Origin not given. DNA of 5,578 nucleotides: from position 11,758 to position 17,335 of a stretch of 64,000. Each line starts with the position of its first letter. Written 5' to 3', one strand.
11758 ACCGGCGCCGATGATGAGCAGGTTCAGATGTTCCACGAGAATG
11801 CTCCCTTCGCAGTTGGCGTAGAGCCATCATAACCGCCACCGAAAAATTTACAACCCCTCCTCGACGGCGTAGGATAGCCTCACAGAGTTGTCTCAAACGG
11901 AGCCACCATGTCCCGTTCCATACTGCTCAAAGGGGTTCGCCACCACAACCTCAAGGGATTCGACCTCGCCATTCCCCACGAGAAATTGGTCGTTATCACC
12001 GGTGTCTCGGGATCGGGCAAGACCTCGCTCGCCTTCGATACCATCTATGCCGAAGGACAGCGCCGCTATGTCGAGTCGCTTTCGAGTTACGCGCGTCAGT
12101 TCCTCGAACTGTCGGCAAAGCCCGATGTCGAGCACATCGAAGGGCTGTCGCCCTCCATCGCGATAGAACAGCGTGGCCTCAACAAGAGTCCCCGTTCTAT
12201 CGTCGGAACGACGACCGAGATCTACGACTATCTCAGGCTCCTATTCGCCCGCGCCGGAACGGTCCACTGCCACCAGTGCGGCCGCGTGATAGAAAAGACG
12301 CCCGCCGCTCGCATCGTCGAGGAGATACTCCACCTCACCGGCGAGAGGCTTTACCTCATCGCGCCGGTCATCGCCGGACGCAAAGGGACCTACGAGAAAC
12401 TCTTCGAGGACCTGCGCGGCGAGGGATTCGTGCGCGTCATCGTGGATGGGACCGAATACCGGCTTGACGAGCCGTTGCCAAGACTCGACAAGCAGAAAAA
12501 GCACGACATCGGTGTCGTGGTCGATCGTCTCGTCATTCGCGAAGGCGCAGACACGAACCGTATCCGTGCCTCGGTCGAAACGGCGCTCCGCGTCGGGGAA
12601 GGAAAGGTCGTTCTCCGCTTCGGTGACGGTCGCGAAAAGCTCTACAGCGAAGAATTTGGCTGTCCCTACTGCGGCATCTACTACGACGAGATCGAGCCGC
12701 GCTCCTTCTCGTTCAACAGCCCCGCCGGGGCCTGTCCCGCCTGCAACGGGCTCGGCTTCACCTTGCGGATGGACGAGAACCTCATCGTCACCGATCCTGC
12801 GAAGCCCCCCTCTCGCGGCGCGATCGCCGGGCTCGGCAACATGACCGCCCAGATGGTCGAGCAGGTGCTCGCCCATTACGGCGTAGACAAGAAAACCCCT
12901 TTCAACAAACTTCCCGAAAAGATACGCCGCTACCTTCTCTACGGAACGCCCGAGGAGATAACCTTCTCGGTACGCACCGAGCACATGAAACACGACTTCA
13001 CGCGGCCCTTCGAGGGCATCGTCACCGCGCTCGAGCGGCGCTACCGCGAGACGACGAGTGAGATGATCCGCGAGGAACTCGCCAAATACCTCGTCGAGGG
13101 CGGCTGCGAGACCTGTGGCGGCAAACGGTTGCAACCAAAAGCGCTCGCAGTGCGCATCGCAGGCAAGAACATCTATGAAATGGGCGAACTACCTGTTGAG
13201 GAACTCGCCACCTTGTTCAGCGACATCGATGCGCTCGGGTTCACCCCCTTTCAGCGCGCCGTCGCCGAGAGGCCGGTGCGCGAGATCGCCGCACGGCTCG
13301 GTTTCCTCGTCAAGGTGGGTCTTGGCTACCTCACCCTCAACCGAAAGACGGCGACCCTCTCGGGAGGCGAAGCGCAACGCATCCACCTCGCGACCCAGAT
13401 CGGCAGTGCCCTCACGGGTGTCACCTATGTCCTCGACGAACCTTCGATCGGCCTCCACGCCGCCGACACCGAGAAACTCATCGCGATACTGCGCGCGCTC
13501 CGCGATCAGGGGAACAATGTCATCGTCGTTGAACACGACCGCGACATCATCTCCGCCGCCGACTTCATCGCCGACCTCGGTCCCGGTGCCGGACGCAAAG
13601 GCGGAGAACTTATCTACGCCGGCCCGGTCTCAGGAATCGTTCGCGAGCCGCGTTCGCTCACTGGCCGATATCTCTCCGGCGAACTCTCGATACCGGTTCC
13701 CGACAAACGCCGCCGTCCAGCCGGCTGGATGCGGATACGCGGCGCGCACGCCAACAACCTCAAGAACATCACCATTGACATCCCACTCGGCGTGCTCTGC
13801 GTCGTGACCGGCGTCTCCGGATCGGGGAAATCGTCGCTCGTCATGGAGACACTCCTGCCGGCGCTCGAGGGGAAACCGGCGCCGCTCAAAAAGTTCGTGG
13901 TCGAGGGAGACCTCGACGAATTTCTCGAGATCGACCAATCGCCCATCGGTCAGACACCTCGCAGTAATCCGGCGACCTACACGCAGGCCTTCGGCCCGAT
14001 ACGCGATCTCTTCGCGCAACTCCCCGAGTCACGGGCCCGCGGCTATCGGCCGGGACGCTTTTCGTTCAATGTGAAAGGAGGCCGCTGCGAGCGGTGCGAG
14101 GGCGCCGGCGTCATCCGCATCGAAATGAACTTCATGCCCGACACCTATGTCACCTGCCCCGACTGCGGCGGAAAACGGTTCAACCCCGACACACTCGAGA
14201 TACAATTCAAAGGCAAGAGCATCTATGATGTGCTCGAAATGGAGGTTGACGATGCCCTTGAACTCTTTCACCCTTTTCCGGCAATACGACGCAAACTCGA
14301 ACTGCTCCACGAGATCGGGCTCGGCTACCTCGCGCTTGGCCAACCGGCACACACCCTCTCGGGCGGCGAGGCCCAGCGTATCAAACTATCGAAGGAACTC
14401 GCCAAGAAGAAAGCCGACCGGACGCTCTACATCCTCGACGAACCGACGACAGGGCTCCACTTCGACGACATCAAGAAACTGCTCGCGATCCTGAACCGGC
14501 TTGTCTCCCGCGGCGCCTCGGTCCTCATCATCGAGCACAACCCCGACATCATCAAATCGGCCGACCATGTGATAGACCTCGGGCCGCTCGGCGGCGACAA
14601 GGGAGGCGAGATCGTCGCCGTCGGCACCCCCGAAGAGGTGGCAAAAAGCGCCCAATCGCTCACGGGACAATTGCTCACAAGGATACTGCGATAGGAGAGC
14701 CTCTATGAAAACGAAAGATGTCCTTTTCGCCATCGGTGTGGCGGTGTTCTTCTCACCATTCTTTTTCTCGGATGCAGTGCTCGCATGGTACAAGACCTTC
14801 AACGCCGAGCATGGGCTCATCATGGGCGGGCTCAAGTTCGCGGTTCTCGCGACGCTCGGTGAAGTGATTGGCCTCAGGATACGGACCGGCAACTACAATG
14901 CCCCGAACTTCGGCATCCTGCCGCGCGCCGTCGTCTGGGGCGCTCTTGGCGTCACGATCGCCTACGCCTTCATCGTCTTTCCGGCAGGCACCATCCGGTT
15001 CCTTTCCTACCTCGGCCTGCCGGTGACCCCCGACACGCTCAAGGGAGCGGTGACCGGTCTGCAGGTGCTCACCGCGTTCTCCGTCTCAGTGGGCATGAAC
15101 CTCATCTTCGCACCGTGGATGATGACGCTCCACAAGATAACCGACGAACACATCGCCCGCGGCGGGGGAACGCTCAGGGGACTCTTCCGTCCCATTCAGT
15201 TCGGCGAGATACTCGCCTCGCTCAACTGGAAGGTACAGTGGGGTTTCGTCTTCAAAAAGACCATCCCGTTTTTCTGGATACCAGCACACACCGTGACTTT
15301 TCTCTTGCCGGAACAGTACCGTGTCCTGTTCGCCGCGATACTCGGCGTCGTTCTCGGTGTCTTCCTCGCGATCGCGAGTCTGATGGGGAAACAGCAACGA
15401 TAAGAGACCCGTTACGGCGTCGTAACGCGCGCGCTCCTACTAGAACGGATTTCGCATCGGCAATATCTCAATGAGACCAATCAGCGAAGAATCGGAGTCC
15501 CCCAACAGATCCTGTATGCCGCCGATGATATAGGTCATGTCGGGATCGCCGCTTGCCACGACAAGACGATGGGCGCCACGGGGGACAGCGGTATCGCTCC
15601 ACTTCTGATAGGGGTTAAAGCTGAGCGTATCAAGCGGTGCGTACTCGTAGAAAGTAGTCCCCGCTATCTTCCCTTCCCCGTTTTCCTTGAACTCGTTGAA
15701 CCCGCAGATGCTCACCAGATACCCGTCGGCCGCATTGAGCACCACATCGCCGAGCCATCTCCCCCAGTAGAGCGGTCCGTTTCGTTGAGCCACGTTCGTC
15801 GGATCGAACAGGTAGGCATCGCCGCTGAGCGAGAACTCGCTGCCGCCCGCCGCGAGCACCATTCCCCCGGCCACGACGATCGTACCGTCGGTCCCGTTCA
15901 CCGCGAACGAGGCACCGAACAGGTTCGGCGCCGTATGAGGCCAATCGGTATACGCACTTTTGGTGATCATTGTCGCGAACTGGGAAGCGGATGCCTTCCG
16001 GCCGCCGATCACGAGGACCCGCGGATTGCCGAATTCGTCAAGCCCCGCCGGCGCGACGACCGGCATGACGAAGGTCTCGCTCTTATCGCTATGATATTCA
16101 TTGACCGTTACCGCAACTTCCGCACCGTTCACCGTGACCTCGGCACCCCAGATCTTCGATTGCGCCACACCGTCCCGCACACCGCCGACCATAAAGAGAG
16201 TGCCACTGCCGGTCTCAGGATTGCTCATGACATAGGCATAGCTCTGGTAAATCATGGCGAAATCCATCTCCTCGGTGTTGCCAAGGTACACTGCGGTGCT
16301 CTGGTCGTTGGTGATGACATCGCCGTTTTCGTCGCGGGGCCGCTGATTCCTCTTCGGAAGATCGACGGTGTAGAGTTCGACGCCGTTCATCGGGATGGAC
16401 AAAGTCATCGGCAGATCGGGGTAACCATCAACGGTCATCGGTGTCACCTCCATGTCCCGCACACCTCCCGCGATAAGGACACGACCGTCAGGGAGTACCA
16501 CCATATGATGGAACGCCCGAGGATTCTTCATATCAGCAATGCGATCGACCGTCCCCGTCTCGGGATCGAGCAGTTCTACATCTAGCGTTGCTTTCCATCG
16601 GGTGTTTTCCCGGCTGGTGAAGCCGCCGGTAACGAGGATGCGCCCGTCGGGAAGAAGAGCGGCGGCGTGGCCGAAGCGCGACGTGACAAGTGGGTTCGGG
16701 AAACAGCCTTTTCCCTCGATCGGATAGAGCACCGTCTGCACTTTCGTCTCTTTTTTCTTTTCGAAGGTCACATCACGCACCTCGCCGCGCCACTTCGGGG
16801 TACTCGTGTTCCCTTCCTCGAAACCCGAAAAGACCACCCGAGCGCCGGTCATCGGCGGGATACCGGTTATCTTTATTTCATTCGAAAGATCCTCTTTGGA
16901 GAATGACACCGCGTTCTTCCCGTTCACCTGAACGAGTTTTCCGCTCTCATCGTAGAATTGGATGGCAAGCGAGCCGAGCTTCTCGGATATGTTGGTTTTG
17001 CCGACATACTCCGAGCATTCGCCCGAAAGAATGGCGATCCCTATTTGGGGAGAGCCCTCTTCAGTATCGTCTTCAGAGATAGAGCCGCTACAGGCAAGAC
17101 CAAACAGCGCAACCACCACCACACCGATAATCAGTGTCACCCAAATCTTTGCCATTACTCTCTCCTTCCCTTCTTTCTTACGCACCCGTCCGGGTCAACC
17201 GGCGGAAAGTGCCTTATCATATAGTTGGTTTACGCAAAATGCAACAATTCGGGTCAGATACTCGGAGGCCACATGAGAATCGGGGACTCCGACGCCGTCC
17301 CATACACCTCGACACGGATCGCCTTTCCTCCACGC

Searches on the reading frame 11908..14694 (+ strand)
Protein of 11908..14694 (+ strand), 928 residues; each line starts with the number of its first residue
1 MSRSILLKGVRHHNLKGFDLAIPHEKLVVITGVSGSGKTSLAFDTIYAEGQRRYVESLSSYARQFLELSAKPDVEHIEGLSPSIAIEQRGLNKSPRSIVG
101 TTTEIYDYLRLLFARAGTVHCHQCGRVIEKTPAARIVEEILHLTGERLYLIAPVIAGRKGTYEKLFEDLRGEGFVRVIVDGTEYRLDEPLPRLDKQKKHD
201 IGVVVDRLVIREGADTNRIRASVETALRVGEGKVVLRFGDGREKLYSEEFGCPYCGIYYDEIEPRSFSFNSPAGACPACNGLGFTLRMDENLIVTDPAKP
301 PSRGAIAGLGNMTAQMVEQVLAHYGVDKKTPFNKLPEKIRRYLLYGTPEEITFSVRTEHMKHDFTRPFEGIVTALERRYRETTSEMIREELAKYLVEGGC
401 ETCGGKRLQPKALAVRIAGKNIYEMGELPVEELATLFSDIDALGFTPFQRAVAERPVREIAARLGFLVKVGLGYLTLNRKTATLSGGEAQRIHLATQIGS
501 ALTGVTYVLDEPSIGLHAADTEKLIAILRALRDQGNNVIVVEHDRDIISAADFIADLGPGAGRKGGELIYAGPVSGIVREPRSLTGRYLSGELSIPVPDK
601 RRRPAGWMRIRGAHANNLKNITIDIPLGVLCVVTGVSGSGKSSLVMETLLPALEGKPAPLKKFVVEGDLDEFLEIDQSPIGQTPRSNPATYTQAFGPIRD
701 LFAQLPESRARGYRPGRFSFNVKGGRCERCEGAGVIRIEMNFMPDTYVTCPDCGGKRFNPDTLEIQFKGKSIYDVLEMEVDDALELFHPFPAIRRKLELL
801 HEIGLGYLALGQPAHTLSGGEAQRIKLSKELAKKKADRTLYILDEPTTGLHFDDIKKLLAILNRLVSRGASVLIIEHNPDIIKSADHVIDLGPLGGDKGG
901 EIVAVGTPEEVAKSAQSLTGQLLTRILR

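Call 83: search_protein_families(library=pfam, proteins=[window:11908-14694:+], max_evalue=0.05)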
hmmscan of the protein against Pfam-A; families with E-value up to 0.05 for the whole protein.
window:11908-14694:+ (928 aa): 26 families (the best 25 are shown)
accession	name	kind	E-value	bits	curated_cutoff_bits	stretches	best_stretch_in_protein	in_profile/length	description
PF17760.6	UvrA_inter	-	8.2e-31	106.5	23.3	1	135-236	5-105/109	UvrA interaction domain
PF17755.6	UvrA_DNA-bind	-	2.1e-30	105.7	23.2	1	289-393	1-110/110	UvrA DNA-binding domain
PF00005.33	ABC_tran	-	7.1e-17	62.7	25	1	808-848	100-137/137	ABC transporter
PF02463.25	SMC_N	-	1.1e-10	41.8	40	1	816-890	136-210/220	RecF/RecN/SMC N terminal domain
PF13191.12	AAA_16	-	3.4e-09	37.8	32.6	2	630-710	26-91/167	AAA ATPase domain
PF20703.3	nSTAND1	-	2e-07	31.5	27.1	1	630-656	35-60/379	Novel STAND NTPase 1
PF13304.12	AAA_21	-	6.4e-07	30.2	27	1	813-879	234-300/304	AAA domain, putative AbiEii toxin, Type IV TA system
PF13555.12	AAA_29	-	9.3e-06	25.7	27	0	628-650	23-46/61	P-loop containing region of AAA domain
PF13481.12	AAA_25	-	1e-05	25.7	27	1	625-666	30-71/195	AAA domain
PF20720.3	nSTAND3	-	0.00013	22.1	27.2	0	24-47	16-39/155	Novel STAND NTPase 3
PF13401.12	AAA_22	-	0.00065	20.5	27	0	24-42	4-22/130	AAA domain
PF13476.12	AAA_23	-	0.00073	20.7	27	0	5-41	2-35/201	AAA domain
PF02492.25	cobW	-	0.00093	19.3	20.7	0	631-681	3-48/180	CobW/HypB/UreG, nucleotide-binding domain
PF00684.25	DnaJ_CXXCXGXG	-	0.0011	19.7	32.7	1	726-756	17-50/65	DnaJ central domain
PF09848.15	SLFN-g3_helicase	-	0.0011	18.8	24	0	26-49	2-25/354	Schlafen group 3, DNA/RNA helicase domain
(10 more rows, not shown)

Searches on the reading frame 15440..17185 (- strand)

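Call 83: search_protein_families(library=pfam, proteins=[window:15440-17185:-], max_evalue=0.05)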
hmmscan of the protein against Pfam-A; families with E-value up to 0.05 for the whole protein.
window:15440-17185:- (581 aa): 9 families
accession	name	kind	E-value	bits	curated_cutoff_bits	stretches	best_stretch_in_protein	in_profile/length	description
PF13964.12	Kelch_6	-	1.3e-15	57.2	25.3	1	172-223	4-50/50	Kelch motif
PF13418.12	Kelch_4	-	6.3e-09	36.1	21.6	1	170-219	2-47/49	Galactose oxidase, central domain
PF24981.1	Beta-prop_ATRN-LZTR1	-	4e-08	33.3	50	1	166-244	144-222/289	Attractin/LZTR1 beta-propeller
PF01344.31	Kelch_1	-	7.7e-08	32.2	20.1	1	173-220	4-46/46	Kelch motif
PF07250.17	Glyoxal_oxid_N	-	1.4e-06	28.1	37.5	1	139-246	36-140/243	Glyoxal oxidase N-terminus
PF24681.1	Kelch_KLHDC2_KLHL20_DRC7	-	3.5e-06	26.9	50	1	168-244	102-175/221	KLHDC2/KLHL20/DRC7 Kelch-repeats domain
PF07646.21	Kelch_2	-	5.4e-06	26.5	21.3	0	172-212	3-40/48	Kelch motif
PF13415.12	Kelch_3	-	1.2e-05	25.7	22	1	181-230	2-47/48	Galactose oxidase, central domain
PF17164.10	DUF5122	-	5e-05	23.9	27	0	179-192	2-15/36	Domain of unknown function (DUF5122) beta-propeller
